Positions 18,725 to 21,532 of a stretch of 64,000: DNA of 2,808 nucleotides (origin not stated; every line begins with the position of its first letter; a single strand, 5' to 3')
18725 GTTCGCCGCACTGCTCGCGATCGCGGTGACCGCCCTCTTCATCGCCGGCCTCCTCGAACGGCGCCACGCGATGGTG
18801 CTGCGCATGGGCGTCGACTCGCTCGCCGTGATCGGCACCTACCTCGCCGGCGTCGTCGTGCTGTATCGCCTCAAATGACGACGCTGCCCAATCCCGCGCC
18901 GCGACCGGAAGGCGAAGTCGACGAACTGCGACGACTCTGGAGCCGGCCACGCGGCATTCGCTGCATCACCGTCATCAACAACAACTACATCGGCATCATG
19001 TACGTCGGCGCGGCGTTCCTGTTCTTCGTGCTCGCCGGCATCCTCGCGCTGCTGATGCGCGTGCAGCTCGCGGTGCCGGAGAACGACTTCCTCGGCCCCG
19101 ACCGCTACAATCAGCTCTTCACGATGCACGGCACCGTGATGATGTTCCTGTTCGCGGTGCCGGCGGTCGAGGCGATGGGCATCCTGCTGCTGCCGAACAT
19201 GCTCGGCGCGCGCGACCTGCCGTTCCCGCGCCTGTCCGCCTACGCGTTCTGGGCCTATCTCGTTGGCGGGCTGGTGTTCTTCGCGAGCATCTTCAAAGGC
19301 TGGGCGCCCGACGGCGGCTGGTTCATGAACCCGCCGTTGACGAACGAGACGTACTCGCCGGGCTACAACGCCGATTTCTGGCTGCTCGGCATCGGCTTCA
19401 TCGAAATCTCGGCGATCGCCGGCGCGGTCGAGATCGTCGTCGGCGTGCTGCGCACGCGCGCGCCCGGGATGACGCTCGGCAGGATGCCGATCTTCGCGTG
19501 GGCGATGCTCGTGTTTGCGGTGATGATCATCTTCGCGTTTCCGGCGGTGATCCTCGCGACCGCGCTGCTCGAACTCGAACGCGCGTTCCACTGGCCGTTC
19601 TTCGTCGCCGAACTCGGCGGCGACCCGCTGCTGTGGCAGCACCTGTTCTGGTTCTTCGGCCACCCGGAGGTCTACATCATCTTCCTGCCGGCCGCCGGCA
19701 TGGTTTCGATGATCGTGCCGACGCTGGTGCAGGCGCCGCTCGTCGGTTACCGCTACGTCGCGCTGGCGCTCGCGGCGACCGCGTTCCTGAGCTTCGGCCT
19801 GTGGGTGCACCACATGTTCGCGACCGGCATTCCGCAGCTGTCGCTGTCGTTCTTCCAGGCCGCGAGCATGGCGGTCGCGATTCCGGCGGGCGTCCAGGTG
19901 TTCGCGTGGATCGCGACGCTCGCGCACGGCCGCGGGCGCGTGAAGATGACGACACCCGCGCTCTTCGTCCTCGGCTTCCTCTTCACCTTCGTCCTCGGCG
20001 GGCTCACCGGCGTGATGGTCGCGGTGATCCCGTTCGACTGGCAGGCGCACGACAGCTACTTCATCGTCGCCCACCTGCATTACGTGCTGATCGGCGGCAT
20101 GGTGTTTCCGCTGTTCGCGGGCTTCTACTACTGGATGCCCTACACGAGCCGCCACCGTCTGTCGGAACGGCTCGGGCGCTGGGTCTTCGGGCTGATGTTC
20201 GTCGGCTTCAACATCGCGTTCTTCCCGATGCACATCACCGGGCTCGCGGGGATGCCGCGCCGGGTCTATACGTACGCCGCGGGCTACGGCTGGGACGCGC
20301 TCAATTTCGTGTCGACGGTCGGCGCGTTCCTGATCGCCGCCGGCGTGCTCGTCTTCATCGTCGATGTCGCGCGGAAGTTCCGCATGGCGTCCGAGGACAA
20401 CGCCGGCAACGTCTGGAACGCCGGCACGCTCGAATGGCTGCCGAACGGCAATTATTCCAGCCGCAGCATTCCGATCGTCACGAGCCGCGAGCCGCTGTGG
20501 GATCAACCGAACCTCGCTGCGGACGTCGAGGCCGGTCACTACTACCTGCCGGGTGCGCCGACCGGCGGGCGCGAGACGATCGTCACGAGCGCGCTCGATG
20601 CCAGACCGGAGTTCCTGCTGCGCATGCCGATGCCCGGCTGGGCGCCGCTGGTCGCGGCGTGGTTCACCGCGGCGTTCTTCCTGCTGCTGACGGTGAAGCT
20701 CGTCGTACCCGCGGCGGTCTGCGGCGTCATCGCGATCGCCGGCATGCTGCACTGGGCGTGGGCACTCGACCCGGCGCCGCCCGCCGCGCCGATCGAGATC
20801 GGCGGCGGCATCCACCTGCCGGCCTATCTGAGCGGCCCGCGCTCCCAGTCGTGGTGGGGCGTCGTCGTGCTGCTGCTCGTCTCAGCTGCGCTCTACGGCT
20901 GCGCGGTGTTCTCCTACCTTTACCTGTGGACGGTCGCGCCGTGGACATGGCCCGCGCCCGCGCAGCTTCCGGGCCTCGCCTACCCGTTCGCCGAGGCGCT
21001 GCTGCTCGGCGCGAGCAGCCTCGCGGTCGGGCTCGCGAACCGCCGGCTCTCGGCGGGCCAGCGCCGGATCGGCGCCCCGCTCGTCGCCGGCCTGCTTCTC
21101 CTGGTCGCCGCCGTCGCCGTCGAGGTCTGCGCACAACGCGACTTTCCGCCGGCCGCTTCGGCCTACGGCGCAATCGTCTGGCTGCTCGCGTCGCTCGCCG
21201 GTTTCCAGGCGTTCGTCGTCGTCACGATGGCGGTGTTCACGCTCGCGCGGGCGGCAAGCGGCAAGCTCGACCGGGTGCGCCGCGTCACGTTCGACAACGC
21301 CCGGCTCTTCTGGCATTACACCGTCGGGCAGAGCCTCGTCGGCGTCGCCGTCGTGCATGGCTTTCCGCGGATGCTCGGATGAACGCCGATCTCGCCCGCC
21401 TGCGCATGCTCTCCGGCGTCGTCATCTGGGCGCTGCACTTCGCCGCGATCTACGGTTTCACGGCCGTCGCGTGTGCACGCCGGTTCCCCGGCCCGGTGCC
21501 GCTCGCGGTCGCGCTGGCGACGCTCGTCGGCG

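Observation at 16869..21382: Oxidase keeps all catalytic motifs but appears to lack the K-channel and the D-channel asparagines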

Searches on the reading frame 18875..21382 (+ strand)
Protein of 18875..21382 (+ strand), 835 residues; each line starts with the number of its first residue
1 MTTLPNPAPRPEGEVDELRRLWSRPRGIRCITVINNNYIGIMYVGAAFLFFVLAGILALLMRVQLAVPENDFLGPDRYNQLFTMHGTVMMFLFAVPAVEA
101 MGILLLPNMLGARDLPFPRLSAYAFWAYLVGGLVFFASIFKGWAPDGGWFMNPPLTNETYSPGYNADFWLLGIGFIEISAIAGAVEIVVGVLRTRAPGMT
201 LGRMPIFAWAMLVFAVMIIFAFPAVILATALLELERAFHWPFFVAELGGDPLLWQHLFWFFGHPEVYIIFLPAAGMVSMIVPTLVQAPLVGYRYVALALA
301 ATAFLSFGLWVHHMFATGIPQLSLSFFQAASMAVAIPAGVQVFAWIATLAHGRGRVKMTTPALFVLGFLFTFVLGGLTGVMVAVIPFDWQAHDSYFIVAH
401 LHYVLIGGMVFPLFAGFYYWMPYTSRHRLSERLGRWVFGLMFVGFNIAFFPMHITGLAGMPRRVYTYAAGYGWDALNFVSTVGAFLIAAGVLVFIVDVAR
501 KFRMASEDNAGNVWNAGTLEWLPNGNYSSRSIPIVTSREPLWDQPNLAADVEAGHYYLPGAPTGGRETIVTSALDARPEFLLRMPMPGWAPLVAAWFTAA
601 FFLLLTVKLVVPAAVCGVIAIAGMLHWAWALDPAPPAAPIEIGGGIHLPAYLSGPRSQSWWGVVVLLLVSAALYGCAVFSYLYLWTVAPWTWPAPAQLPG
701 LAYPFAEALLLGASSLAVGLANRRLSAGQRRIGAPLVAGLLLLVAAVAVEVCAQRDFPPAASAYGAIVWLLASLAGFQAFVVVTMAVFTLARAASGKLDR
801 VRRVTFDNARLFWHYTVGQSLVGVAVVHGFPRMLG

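Call 3: search_solved_structures(query=window:18875-21382:+, show_alignments=3)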
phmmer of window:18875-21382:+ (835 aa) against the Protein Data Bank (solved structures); distinct sequences matched with E-value up to 0.001: 59.
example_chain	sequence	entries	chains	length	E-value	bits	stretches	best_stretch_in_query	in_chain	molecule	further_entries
6koc_A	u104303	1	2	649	7.3e-135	454.6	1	30-525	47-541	AA3-600 quinol oxidase subunit I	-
6kob_A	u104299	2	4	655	7.6e-135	454.5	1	30-525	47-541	AA3-600 quinol oxidase subunit I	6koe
8hcr_F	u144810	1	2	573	4.6e-126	425.4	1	11-543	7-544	Probable cytochrome c oxidase subunit 1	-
9wcx_I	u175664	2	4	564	7.9e-126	424.7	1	28-543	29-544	Cytochrome c oxidase subunit 1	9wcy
6adq_F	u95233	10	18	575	1.2e-125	424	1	25-543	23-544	Cytochrome c oxidase subunit 1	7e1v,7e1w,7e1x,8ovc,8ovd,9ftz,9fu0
7rh5_R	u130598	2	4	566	6.1e-125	421.7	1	29-543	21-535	Cytochrome c oxidase subunit 1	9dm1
7rh6_R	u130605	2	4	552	1.8e-124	420.1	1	29-543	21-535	Cytochrome c oxidase subunit 1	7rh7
6hwh_V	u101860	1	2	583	5.6e-119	402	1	29-566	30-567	Cytochrome c oxidase subunit 1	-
7q21_D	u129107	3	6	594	3.7e-117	396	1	30-563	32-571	Cytochrome c oxidase subunit 1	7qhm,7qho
2yev_A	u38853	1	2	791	3.1e-111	376.4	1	31-824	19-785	CYTOCHROME C OXIDASE POLYPEPTIDE I+III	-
9ufb_A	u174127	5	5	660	3e-103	350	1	31-524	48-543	Cytochrome bo(3) ubiquinol oxidase subunit 1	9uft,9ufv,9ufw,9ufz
7jro_a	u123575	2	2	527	1.8e-100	340.8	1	29-523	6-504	COX1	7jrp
6ymx_a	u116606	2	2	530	1.6e-98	334.3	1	37-496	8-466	Cytochrome c oxidase subunit 1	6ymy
6giq_a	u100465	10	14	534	1.7e-98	334.3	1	35-496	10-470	Cytochrome c oxidase subunit 1 | CYTOCHROME C OXIDASE SUBUNIT 1; SYNONYM: CYTOCHROME C OXIDASE POLYPEPTIDE I, COX1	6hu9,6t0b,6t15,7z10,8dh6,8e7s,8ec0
1m56_A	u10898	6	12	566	1.1e-97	331.6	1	75-523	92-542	CYTOCHROME C OXIDASE | Cytochrome c oxidase subunit 1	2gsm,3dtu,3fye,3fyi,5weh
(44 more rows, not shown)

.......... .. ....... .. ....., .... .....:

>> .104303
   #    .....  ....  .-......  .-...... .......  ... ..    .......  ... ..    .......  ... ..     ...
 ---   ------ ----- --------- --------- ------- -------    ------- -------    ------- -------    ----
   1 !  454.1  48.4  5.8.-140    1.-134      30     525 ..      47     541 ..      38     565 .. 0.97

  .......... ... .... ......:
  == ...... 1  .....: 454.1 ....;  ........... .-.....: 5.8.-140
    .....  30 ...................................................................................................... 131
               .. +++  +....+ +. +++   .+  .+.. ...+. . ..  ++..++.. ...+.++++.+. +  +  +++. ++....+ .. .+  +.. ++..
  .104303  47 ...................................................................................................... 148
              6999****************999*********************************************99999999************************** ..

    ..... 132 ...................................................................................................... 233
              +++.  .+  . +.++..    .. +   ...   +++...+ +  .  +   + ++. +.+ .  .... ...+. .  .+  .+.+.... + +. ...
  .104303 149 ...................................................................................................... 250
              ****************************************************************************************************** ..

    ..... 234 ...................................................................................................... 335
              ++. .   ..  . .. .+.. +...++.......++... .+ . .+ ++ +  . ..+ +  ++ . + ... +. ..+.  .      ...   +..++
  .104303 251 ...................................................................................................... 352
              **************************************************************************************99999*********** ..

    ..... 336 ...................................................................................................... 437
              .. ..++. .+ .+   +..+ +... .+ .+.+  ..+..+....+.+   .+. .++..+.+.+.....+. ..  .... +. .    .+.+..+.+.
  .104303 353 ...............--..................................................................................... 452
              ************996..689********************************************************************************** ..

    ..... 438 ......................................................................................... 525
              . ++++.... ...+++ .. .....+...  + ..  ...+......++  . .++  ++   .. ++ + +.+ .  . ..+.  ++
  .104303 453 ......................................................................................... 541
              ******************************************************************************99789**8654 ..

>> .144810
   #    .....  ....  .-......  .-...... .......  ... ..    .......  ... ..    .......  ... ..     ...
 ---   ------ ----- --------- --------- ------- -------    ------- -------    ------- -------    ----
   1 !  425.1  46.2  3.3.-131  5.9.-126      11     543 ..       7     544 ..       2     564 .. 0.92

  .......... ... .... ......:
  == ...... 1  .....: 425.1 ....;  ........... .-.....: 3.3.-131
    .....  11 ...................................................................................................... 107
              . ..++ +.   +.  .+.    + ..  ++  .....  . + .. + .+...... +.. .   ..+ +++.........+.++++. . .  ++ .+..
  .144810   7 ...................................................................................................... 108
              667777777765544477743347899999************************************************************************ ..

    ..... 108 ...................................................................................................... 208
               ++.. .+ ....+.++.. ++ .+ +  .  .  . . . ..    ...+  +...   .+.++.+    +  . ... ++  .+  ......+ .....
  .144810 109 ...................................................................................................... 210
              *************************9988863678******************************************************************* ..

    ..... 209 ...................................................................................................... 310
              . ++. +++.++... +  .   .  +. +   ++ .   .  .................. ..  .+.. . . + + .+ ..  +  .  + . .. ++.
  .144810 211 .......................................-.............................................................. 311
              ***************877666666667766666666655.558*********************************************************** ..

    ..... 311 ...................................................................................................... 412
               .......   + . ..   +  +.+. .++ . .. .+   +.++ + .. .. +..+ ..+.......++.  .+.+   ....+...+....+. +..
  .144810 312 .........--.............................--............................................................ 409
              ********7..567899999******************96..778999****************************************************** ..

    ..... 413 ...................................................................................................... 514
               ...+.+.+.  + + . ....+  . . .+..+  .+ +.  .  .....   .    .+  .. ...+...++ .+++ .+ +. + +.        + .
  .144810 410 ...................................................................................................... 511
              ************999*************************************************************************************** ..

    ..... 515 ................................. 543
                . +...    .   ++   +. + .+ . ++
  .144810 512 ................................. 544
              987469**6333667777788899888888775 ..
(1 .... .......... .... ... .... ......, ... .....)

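Call 4: search_protein_families(library=ncbifam, proteins=[window:18875-21382:+])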
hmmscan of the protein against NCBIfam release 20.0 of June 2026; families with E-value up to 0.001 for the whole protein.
window:18875-21382:+ (835 aa): 7 families
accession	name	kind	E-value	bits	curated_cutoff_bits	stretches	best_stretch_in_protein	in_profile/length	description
TIGR02891.1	CtaD_CoxA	equivalog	1.2e-201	670.8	670.75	1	32-524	3-490/504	cytochrome c oxidase subunit I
NF050116.1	cyt_aa3_Actin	exception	2.3e-149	498.6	880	1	30-543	2-515/522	aa3-type cytochrome oxidase subunit I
TIGR02882.1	QoxB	equivalog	4.3e-143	478.1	1015.5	1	31-543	45-558/643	cytochrome aa3 quinol oxidase subunit I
TIGR02843.1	CyoB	equivalog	9.6e-128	427.4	1020.35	1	30-547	47-569/646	cytochrome o ubiquinol oxidase subunit I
NF011592.0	PRK15017.1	equivalog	5.7e-102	342.6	1271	1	31-546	49-569/663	cytochrome o ubiquinol oxidase subunit I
NF041075.1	quin_ox_SoxB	equivalog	1.4e-26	93.5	700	1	46-499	3-451/468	proton pump complex quinol oxidase subunit SoxB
TIGR00780.1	ccoN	equivalog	6.6e-05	22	583.15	1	54-483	21-427/474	cytochrome-c oxidase, cbb3-type subunit I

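Call 5: search_protein_families(library=pfam, proteins=[window:18875-21382:+])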
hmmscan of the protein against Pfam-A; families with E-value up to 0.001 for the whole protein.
window:18875-21382:+ (835 aa): 1 family
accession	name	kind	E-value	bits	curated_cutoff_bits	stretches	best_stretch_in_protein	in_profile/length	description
PF00115.25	COX1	-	1.6e-142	475.8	34.8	1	39-486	2-436/436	Cytochrome C and Quinol oxidase polypeptide I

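Call 6: find_homologous_proteins(query=window:18875-21382:+, max_evalue=1e-30)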
Query window:18875-21382:+ (835 aa): 8000 proteins with E <= 1e-30 among 8000 candidates; the best 120 are listed.
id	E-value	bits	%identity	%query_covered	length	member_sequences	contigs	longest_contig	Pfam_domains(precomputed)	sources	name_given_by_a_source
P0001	0.0e+0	1765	94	100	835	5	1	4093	PF00115.26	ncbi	-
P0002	0.0e+0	1538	82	100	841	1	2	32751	PF00115.26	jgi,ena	-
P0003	0.0e+0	1537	80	100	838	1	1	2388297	PF00115.26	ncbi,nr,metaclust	ncbi:cbb3-type cytochrome c oxidase subunit I [Azoarcus sp. PA01]|nr:cbb3-type cytochrome c oxidase 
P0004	0.0e+0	1520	80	100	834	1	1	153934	PF00115.26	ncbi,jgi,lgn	-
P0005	0.0e+0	1499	79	100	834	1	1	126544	PF00115.26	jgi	jgi:cytochrome c oxidase subunit I+III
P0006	0.0e+0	1474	78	100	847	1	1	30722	PF00115.26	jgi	jgi:cytochrome c oxidase subunit I+III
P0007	0.0e+0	1473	78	100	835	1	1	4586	PF00115.26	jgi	jgi:cytochrome c oxidase subunit I+III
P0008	0.0e+0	1471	78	100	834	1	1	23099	PF00115.26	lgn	-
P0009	0.0e+0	1457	78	100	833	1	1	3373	PF00115.26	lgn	-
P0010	0.0e+0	1457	77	100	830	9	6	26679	PF00115.26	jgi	jgi:cytochrome c oxidase subunit I+III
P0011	0.0e+0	1455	76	100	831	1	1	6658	PF00115.26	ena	-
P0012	0.0e+0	1448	77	98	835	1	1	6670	PF00115.26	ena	-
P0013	0.0e+0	1448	76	100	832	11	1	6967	PF00115.26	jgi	jgi:cytochrome c oxidase subunit I+III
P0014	0.0e+0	1445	78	99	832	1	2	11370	PF00115.26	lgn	-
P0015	0.0e+0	1440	76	100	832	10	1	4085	PF00115.26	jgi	jgi:cytochrome c oxidase subunit I+III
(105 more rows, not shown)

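Call 7: find_encoding_contigs(protein=window:18875-21382:+, flank=10000, max_places=6)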
Protein window:18875-21382:+ (835 aa): no gene with exactly this product is on record in the collection.

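Call 11: find_related_loci(query=window:18875-21382:+, collection=genome_contigs, flank=8000)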
Query window:18875-21382:+ (835 aa) in genome_contigs; peptide patterns used: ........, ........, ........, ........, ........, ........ (x = any residue, [..] = any of these).
600 stretches matched a pattern (row limit reached: there are more); 598 encode a relative of the query (tblastn E <= 1e-3); the best 80 are kept; 80 distinct loci.
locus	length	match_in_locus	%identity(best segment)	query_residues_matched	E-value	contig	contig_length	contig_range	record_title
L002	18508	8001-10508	66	4-835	0e+0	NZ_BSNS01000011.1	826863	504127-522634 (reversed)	Devosia nitrariae strain NBRC 112416 sequence11, whole genome shotgun sequence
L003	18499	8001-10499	65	5-835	0e+0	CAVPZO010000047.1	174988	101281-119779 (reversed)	MAG: uncultured Alphaproteobacteria bacterium isolate MFD01916.bin.2.7 genome assembly, contig: contig_2818, whole genom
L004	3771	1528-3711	72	1-731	0e+0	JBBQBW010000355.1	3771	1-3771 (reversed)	MAG: Burkholderiales bacterium isolate Co_metawrap_1295 Cmw_1295_k141_13201837_length_3771_cov_7.0000, whole genome shot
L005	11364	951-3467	61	3-835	0e+0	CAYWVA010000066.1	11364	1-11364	MAG TPA_asm: uncultured Rhizobiaceae bacterium isolate SRP217488_co1_125 genome assembly, contig: NODE_4486_length_11364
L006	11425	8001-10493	60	4-834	0e+0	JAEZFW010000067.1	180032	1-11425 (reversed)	MAG: Proteobacteria bacterium isolate OH_CBrB_69 k127_502245, whole genome shotgun sequence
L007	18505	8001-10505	61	4-835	0e+0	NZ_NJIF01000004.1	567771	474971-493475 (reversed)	Achromobacter insolitus strain LMG 6003 Scaffold4_1, whole genome shotgun sequence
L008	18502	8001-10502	59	2-835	0e+0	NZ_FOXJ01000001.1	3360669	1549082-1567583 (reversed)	Variovorax sp. 770b2, whole genome shotgun sequence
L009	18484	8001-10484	56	4-834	0e+0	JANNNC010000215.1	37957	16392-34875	MAG: Massilia sp. isolate SOY_35_metabat.186 SOY_35_k141_814232, whole genome shotgun sequence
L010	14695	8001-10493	57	3-831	0e+0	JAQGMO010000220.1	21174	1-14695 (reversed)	MAG: Herminiimonas sp. isolate RYN_563 scaffold_87729, whole genome shotgun sequence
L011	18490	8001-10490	58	5-831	0e+0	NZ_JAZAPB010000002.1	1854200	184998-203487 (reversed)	Aurantiacibacter hainanensis strain H149 contig2, whole genome shotgun sequence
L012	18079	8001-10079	65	5-698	0e+0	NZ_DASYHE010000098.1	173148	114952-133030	MAG: Sphingopyxis sp. isolate SMAG_U4232 k141_4006, whole genome shotgun sequence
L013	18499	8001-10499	63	4-834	0e+0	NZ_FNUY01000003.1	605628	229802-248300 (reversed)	Bosea lathyri strain DSM 26656, whole genome shotgun sequence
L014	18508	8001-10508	57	1-834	0e+0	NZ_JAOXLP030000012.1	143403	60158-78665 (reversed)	Roseomonas xinghualingensis strain SXEYE001 Scaffold12_1, whole genome shotgun sequence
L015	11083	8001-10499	59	5-834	0e+0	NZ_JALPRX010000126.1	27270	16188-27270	Roseomonas acroporae strain NAR14 contig126, whole genome shotgun sequence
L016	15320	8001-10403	57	5-803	0e+0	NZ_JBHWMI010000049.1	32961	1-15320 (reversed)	MAG: Qipengyuania sp. isolate MAG_WS_CA_208 k141_121889, whole genome shotgun sequence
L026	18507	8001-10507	65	4-835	0e+0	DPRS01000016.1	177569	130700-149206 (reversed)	MAG TPA_asm: Oxalobacteraceae bacterium isolate UBA8502 contig_2844, whole genome shotgun sequence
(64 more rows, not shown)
